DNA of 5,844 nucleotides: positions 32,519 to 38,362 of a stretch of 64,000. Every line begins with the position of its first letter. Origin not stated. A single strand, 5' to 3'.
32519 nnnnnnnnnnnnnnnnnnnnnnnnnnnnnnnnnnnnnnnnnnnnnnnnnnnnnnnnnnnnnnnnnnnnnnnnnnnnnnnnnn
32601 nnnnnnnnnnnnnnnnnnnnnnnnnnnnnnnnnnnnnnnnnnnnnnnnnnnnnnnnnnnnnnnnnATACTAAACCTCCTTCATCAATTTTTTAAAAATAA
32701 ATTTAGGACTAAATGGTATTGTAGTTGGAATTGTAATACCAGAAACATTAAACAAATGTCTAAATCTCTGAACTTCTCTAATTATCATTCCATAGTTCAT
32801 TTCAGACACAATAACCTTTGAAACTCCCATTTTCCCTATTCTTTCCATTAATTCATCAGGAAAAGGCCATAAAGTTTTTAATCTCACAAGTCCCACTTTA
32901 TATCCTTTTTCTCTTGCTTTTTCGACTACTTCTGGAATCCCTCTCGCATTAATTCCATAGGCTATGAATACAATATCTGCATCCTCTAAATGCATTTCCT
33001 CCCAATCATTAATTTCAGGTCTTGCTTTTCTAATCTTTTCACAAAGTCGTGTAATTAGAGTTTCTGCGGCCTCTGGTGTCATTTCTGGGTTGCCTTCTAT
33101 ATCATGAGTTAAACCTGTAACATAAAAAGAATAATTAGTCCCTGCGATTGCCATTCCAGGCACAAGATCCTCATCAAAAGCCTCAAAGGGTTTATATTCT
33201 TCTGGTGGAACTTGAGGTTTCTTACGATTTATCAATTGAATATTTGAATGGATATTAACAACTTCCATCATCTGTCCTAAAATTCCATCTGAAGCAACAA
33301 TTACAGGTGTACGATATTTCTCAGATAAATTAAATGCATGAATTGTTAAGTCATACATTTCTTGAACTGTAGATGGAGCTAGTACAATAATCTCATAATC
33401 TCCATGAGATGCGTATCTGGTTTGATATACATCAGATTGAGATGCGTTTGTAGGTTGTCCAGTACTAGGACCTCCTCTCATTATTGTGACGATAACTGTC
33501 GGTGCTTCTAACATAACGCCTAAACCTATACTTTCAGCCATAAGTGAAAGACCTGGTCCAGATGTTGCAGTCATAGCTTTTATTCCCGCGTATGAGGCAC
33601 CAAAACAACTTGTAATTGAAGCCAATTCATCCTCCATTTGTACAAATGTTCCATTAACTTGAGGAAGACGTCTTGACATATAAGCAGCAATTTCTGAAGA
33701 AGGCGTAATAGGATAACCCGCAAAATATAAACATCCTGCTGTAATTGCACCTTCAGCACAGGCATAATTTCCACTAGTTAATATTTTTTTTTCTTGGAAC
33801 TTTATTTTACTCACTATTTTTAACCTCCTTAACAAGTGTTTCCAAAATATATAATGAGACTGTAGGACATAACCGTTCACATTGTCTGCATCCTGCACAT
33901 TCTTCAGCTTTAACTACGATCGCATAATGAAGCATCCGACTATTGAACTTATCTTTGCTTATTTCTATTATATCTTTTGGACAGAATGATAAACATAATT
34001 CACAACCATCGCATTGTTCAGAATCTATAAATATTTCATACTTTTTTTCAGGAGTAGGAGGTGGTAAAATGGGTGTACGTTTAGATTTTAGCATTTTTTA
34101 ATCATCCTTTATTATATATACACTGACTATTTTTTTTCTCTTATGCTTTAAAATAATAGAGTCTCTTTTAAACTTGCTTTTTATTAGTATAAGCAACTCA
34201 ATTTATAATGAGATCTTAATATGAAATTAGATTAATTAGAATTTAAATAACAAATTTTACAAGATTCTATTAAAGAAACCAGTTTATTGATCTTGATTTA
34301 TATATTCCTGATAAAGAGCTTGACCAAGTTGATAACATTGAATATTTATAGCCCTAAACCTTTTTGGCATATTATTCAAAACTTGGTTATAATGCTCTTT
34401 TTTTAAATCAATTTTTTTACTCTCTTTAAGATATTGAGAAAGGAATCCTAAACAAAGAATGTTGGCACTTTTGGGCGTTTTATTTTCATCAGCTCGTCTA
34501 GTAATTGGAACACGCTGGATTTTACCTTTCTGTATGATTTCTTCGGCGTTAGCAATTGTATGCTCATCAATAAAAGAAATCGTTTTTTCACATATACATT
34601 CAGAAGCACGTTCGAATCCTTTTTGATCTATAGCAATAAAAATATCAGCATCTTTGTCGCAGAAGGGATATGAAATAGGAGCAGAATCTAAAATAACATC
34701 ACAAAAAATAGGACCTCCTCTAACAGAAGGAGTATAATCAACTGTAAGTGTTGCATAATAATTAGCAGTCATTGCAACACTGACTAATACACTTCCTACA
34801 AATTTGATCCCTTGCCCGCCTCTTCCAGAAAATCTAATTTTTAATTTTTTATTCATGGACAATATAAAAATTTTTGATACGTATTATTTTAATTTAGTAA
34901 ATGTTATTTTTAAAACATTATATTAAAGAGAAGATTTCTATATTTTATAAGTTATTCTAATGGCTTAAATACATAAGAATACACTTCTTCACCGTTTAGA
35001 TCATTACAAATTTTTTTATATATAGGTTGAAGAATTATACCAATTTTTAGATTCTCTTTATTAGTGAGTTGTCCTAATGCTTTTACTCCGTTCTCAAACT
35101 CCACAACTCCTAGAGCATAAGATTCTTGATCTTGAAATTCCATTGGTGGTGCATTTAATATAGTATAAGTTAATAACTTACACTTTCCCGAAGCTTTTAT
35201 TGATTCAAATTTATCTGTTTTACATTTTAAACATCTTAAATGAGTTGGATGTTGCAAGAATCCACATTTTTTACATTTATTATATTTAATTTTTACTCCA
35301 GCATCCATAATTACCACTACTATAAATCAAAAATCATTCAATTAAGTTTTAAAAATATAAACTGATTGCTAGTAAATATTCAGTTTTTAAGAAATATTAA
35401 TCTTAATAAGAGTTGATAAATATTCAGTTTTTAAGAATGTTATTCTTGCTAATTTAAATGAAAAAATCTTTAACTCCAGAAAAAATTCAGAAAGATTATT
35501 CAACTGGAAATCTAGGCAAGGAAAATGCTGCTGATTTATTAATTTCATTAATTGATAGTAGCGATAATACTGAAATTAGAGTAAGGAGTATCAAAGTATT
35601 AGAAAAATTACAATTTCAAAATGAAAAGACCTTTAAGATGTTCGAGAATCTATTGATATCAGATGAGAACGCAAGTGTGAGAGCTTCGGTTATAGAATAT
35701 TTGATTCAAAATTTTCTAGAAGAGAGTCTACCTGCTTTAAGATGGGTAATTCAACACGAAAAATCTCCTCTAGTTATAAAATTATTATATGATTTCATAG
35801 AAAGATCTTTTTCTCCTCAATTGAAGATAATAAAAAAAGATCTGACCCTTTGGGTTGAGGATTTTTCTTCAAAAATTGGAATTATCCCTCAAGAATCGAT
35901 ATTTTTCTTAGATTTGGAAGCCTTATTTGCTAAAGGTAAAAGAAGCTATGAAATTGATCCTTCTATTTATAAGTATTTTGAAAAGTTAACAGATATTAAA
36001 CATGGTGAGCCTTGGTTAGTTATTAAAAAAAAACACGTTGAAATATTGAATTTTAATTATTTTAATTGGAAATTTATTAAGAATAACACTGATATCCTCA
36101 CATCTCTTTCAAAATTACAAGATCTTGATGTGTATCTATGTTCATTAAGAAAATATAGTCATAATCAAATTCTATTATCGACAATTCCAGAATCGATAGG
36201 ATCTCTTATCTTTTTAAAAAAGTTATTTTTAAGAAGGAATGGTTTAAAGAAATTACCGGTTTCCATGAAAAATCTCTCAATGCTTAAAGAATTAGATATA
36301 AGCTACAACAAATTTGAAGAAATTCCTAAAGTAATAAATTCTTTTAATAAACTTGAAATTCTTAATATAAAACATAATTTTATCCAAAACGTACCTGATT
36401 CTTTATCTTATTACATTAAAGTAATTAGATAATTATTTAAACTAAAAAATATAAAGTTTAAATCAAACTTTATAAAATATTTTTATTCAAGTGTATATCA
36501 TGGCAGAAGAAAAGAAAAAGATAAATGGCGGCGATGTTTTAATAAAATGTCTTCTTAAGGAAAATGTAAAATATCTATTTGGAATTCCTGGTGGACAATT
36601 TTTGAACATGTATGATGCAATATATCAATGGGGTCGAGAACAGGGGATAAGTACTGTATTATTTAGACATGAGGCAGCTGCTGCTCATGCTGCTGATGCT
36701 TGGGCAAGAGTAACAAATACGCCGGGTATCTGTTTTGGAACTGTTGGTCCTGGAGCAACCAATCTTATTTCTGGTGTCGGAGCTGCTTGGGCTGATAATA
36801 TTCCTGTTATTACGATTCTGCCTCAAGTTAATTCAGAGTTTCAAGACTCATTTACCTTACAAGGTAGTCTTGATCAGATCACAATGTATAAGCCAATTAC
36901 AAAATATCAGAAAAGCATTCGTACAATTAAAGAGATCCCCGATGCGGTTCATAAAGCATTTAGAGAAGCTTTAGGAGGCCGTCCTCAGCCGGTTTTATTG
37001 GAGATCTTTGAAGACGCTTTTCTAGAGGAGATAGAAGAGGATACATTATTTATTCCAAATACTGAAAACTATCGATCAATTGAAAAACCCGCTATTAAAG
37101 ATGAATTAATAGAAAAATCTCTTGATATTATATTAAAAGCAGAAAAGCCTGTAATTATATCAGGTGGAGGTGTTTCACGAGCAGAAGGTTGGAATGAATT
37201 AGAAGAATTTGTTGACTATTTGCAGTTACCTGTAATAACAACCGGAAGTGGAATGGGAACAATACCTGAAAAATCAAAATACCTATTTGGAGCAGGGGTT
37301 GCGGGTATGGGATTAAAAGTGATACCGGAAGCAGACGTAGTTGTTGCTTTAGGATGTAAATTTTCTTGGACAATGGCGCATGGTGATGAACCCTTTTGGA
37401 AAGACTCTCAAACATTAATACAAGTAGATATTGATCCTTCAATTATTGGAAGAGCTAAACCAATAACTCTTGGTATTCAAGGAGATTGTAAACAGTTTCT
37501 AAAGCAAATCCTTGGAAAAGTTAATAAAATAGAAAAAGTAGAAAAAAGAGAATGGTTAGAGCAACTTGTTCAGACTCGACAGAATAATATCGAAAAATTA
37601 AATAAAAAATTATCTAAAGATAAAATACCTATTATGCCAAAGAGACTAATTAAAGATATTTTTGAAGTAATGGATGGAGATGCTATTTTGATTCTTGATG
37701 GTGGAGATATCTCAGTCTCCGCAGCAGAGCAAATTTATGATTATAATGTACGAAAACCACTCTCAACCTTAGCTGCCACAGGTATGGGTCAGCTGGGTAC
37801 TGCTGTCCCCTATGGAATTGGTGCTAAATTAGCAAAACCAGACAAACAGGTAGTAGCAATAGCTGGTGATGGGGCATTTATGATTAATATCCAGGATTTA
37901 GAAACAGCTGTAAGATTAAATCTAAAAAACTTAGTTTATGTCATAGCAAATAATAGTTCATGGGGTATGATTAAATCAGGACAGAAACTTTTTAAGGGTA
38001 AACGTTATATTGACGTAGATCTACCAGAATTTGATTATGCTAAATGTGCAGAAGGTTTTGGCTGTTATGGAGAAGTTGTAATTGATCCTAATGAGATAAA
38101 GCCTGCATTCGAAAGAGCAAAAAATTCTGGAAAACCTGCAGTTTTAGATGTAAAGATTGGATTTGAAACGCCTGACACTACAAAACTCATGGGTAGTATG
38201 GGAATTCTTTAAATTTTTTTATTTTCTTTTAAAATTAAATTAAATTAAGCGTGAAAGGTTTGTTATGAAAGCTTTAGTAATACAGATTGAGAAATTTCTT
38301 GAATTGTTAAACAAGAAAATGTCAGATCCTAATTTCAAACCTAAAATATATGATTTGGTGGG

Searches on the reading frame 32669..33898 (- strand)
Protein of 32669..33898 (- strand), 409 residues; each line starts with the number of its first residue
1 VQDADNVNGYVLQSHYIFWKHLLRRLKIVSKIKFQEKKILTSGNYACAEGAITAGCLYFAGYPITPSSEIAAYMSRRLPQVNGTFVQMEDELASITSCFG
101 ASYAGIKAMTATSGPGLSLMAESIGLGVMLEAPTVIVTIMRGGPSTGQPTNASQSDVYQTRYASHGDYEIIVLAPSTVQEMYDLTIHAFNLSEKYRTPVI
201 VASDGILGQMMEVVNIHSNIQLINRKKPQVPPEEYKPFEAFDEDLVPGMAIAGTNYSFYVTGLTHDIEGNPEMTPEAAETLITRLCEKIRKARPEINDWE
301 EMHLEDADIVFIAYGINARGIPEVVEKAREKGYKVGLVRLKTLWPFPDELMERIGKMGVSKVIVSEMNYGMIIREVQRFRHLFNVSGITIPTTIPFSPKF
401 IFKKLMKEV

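Call 3: search_protein_families(library=pfam, proteins=[window:32669-33898:-], max_evalue=0.1)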
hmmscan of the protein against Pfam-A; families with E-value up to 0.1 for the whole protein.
window:32669-33898:- (409 aa): 3 families
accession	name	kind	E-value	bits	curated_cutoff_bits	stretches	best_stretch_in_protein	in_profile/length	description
PF01855.24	POR_N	-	1.3e-65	221.8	27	1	49-275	1-222/231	Pyruvate flavodoxin/ferredoxin oxidoreductase, thiamine diP-bdg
PF17147.9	PFOR_II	-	9.7e-18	64.8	27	1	307-378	1-76/102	Pyruvate:ferredoxin oxidoreductase core domain II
PF02780.25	Transketolase_C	-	3.8e-05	24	25.9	1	305-391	8-102/124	Transketolase, C-terminal domain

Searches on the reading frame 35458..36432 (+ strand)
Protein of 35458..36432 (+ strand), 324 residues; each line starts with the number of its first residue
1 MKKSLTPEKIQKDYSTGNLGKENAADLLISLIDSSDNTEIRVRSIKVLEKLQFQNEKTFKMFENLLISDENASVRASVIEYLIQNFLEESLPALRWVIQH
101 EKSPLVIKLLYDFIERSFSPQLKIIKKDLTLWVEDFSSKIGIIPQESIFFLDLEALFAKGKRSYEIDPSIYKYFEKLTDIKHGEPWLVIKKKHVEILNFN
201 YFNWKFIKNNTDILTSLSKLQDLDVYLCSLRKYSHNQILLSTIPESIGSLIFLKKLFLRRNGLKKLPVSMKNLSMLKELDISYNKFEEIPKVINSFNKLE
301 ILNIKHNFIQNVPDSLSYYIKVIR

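Call 45: search_protein_families(library=pfam, proteins=[window:35458-36432:+], max_evalue=0.00001)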
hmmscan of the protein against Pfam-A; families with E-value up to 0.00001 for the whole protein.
window:35458-36432:+ (324 aa): 4 families
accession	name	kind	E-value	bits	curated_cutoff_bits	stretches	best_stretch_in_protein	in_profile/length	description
PF13855.12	LRR_8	-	4.2e-09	36.5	27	1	253-307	3-59/61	Leucine rich repeat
PF23598.1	LRR_14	-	5.9e-09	35.6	40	1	242-308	38-104/353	Leucine-rich repeat region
PF13646.12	HEAT_2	-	3.9e-07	30.7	27.7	1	26-106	2-79/88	HEAT repeats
PF00560.39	LRR_1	-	2.6e-06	26.9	20.6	0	276-294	2-21/23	Leucine Rich Repeat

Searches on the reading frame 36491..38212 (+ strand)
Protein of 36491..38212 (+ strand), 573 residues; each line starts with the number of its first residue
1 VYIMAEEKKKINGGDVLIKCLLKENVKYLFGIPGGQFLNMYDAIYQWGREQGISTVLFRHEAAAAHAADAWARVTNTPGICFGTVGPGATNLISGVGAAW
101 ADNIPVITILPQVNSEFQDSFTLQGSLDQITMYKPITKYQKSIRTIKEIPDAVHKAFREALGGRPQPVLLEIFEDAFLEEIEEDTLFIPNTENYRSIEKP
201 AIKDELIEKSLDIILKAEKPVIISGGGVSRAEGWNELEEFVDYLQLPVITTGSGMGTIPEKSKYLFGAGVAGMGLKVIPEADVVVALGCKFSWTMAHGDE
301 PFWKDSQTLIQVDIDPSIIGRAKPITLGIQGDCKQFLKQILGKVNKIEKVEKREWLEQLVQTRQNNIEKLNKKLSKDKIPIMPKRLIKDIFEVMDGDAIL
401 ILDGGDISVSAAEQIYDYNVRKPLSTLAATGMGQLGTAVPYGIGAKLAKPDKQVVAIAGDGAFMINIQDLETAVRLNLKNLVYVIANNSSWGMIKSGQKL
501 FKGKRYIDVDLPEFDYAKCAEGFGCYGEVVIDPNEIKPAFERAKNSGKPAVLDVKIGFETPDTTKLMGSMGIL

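Call 45: search_protein_families(library=pfam, proteins=[window:36491-38212:+], max_evalue=0.00001)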
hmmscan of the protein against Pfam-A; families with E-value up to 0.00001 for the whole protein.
window:36491-38212:+ (573 aa): 3 families
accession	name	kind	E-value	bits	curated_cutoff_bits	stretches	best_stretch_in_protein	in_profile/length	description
PF02775.26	TPP_enzyme_C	-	2.2e-40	138.4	21.9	1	405-554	3-151/151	Thiamine pyrophosphate enzyme, C-terminal TPP binding domain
PF02776.23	TPP_enzyme_N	-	2.1e-32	111.8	26.8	1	12-132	2-119/119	Thiamine pyrophosphate enzyme, N-terminal TPP binding domain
PF00205.28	TPP_enzyme_M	-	2.4e-31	108.7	30.4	1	207-339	1-136/137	Thiamine pyrophosphate enzyme, central domain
